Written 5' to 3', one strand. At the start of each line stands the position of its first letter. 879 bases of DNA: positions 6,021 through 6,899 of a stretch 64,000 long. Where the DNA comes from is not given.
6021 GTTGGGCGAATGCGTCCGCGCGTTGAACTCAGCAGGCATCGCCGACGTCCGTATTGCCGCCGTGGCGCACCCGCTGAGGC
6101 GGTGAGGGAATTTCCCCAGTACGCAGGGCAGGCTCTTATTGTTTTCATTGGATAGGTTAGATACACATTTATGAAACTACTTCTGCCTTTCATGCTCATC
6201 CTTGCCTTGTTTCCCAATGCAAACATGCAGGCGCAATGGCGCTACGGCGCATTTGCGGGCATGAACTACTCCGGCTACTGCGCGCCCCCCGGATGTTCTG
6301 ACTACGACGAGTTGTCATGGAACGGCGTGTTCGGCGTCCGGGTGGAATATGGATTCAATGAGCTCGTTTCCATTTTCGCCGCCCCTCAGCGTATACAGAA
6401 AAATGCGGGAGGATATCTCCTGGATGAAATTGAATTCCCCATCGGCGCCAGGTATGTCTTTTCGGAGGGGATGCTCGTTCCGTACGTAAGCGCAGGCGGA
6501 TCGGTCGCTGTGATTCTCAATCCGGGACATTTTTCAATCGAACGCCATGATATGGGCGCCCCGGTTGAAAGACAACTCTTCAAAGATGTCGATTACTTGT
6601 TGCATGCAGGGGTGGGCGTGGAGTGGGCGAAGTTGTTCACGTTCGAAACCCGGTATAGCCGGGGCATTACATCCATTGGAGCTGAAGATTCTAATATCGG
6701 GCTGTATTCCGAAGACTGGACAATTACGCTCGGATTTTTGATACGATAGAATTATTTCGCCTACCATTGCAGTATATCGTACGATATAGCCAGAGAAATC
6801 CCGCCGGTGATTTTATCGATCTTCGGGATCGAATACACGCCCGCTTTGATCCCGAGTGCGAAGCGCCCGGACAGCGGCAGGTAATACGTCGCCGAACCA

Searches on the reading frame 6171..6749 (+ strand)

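Call 92: search_protein_families(library=pfam, proteins=[window:6171-6749:+], max_evalue=0.001)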
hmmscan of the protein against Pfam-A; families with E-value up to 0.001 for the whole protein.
window:6171-6749:+ (192 aa): 2 families
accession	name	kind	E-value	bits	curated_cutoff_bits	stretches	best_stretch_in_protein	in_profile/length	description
PF13568.12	OMP_b-brl_2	-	9.8e-12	45.7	27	1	50-169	50-173/175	Outer membrane protein beta-barrel domain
PF13505.12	OMP_b-brl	-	2.4e-05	25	28.7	1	16-188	10-172/175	Outer membrane protein beta-barrel domain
